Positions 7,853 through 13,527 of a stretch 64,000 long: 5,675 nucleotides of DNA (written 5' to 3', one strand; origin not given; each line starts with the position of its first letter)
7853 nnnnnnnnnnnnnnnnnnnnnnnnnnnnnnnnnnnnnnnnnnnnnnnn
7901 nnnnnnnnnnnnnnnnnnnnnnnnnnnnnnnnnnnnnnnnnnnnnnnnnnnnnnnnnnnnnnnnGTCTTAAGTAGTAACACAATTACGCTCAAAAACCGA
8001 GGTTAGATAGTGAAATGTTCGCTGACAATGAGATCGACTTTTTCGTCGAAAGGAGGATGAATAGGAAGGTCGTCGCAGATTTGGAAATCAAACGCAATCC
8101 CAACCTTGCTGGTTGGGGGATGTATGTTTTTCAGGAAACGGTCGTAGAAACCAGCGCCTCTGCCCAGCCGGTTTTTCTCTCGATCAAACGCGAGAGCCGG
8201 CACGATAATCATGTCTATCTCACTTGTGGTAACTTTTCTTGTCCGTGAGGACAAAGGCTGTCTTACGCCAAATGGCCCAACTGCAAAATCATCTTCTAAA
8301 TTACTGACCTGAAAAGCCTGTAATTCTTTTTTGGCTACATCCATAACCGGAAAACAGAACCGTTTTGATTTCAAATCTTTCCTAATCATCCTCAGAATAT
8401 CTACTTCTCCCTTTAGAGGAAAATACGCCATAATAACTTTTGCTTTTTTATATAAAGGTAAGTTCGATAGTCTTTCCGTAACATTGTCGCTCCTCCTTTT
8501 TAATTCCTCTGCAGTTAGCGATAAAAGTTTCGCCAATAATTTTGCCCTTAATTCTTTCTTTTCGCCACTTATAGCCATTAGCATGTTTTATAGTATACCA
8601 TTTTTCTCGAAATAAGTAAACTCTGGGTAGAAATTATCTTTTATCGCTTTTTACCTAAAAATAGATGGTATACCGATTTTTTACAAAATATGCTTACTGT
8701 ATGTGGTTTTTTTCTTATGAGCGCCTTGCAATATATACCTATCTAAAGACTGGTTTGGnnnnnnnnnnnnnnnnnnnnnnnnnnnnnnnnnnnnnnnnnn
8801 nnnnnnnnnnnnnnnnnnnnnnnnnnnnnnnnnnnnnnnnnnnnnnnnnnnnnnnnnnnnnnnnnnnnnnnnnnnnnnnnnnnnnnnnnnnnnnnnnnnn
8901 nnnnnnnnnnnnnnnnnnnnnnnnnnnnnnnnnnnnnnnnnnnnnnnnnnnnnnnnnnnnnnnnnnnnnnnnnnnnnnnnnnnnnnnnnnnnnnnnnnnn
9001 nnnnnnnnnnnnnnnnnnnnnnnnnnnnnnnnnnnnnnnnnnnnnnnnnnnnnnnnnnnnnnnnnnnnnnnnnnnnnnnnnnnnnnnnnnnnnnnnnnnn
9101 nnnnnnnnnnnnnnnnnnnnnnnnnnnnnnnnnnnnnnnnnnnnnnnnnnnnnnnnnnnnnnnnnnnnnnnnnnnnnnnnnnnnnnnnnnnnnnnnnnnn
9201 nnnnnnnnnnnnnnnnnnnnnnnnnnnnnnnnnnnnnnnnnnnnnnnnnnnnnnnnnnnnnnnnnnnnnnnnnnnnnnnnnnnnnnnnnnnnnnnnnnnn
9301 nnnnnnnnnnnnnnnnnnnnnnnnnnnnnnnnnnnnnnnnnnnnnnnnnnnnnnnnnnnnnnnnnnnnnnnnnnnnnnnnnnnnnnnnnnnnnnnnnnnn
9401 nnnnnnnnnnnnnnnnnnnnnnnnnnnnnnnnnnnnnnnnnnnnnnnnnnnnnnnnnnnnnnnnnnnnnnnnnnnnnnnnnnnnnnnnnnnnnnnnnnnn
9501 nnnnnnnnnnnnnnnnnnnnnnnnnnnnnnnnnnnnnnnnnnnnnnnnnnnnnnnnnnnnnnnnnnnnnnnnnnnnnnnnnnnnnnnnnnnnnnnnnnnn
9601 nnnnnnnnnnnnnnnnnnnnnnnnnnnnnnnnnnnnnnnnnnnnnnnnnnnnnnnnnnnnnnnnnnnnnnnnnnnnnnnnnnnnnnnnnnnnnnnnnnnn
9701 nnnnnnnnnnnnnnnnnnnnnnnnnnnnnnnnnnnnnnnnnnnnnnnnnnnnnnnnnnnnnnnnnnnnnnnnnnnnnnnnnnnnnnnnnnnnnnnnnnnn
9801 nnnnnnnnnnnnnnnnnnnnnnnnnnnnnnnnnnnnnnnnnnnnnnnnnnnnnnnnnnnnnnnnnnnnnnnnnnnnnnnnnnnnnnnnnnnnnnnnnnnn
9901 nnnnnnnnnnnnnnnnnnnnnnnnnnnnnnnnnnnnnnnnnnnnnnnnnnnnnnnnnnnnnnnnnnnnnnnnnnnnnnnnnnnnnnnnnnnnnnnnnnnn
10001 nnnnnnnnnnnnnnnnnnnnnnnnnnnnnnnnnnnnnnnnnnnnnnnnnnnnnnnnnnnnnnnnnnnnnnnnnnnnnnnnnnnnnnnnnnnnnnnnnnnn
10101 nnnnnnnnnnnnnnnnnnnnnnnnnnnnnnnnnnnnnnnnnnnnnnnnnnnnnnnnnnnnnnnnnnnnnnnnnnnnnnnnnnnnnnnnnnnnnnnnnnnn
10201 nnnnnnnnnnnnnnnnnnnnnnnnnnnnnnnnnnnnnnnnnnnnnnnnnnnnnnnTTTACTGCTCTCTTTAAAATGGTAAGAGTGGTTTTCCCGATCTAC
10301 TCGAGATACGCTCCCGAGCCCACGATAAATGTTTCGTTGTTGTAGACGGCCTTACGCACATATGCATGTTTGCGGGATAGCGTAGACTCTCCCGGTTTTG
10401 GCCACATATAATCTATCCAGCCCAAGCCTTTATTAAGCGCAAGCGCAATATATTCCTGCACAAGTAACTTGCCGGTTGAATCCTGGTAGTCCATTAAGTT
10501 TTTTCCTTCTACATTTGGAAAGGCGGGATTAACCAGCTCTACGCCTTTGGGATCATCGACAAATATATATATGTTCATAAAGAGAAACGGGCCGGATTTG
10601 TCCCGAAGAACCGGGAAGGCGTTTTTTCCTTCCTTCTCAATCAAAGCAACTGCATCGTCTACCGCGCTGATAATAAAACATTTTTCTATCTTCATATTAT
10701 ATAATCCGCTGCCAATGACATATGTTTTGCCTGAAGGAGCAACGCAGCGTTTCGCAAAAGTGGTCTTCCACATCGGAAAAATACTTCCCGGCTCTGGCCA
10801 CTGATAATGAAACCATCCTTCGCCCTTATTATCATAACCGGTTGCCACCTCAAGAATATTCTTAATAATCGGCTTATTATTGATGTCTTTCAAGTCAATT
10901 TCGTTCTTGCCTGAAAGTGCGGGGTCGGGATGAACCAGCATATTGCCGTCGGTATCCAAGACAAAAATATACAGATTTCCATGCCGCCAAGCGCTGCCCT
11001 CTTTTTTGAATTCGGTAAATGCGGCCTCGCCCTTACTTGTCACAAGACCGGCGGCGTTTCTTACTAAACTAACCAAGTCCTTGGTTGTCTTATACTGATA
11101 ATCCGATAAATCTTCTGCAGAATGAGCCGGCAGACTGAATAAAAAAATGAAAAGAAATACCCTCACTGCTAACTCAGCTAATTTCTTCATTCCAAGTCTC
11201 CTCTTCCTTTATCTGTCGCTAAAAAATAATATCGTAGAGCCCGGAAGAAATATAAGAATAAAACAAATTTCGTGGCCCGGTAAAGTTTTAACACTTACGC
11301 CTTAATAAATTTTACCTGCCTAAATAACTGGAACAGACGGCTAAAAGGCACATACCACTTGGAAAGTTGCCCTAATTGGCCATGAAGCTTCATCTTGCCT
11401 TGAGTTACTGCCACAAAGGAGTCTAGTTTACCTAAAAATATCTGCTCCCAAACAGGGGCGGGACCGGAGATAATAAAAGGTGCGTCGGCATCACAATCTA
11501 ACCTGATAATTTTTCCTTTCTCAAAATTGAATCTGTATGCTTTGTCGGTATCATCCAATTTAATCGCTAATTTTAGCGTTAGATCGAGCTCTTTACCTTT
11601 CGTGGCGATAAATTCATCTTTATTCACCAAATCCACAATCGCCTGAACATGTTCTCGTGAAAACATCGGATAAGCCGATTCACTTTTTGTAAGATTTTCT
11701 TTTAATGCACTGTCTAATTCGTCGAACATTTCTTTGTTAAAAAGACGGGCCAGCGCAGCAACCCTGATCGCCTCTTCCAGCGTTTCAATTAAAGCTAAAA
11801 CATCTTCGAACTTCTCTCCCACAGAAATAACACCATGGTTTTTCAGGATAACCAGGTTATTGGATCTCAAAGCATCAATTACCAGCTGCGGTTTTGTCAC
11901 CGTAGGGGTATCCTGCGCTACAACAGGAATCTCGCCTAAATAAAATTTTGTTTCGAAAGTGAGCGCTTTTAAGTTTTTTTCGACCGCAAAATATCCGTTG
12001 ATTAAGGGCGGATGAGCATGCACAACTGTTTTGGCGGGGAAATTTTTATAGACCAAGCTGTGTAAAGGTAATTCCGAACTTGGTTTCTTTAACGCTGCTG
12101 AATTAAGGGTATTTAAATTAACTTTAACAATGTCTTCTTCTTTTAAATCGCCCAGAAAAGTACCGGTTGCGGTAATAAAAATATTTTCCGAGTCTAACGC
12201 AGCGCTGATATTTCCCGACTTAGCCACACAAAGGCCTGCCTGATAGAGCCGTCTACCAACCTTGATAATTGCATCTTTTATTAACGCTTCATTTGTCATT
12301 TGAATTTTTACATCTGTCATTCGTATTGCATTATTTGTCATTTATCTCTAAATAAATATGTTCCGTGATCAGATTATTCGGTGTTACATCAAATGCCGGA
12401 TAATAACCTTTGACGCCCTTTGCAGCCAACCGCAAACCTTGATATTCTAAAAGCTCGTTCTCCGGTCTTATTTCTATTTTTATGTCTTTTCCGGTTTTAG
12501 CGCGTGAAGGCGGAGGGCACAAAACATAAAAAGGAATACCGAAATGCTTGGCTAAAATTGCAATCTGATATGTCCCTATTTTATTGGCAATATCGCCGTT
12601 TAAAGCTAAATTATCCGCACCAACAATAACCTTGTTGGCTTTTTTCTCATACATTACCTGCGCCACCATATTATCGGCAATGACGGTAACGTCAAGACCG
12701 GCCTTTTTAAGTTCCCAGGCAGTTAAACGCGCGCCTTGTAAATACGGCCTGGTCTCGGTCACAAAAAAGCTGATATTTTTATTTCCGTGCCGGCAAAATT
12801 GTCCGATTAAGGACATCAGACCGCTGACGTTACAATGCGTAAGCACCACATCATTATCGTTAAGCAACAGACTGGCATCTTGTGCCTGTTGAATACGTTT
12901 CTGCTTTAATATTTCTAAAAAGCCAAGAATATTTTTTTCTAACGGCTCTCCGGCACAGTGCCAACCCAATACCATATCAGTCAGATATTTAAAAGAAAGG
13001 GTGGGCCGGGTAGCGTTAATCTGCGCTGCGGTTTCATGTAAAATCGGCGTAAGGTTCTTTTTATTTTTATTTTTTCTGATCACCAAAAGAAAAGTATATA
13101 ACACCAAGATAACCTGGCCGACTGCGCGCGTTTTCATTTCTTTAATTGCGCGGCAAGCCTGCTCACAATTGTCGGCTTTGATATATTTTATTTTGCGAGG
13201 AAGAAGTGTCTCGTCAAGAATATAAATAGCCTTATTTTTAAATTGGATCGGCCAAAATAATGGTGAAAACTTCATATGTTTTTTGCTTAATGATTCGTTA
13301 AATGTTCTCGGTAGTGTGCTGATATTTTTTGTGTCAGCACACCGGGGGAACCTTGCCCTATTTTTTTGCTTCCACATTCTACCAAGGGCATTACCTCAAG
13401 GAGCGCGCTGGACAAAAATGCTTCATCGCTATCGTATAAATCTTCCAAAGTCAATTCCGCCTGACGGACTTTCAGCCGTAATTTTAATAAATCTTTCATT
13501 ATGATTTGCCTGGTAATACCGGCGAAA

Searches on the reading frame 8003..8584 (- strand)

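Call 83: search_protein_families(library=pfam, proteins=[window:8003-8584:-], max_evalue=0.0001)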
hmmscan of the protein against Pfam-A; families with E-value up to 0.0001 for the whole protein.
window:8003-8584:- (193 aa): 1 family
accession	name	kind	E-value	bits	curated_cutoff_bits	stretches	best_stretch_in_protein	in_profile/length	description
PF01812.26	5-FTHF_cyc-lig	-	3.1e-40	138.5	27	1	9-189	1-186/186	5-formyltetrahydrofolate cyclo-ligase family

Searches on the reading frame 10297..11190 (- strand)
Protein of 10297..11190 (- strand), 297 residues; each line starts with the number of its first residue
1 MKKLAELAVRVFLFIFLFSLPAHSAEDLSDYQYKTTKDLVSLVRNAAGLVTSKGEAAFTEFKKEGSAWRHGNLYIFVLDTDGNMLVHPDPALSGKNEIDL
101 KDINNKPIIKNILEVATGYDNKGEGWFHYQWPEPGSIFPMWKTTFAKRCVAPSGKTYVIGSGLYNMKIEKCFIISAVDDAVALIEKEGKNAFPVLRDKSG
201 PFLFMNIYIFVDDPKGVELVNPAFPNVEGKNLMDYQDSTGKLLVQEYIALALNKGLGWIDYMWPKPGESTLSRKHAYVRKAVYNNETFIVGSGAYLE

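Call 39: search_protein_families(library=pfam, proteins=[window:10297-11190:-], max_evalue=0.0001)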
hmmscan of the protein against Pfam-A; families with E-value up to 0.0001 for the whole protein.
window:10297-11190:- (297 aa): 3 families
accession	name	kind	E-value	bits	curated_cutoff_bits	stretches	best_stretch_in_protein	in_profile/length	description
PF08269.17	dCache_2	-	2.1e-35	122.8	26.5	2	202-296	90-183/298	Cache domain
PF17200.10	sCache_2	-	2e-32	112.7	25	2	199-297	52-143/155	Single Cache domain 2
PF17201.10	Cache_3-Cache_2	-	8.7e-09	35.5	27.7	1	74-132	205-258/299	Cache 3/Cache 2 fusion domain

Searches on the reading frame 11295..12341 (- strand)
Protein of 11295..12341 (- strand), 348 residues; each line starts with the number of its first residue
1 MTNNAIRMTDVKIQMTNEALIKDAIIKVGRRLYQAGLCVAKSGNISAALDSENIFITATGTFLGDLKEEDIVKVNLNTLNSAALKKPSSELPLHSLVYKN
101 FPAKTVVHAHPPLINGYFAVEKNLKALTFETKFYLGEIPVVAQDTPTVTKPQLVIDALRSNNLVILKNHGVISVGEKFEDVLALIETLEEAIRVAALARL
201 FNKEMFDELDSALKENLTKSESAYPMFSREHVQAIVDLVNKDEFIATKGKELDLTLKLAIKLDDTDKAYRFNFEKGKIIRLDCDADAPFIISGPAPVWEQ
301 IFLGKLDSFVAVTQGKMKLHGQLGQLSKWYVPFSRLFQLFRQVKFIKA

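Call 39: search_protein_families(library=pfam, proteins=[window:11295-12341:-], max_evalue=0.0001)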
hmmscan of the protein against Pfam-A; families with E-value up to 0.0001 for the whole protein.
window:11295-12341:- (348 aa): 2 families
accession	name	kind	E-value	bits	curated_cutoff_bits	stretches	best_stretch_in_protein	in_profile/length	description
PF00596.27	Aldolase_II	-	2.6e-35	122.4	22.2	1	24-195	2-182/183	Class II Aldolase and Adducin N-terminal domain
PF02036.22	SCP2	-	6.9e-05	23.6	21.3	0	258-325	24-92/101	SCP-2 sterol transfer family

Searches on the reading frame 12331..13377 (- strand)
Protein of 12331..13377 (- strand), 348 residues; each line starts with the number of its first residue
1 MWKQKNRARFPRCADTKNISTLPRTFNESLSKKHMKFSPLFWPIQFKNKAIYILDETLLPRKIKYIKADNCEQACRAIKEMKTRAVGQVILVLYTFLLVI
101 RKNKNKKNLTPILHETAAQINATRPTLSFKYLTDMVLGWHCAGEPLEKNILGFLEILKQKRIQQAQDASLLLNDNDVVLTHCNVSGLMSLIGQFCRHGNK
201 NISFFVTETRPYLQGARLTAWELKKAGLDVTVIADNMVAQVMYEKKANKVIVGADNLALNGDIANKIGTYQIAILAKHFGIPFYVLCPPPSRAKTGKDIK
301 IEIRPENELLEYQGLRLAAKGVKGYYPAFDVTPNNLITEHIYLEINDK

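Call 39: search_protein_families(library=pfam, proteins=[window:12331-13377:-], max_evalue=0.0001)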
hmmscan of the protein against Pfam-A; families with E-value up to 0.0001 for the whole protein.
window:12331-13377:- (348 aa): 1 family
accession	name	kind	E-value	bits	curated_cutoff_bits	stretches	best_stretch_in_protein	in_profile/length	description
PF01008.23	IF-2B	-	4.5e-54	184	22.4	1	92-341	12-272/280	Initiation factor 2 subunit family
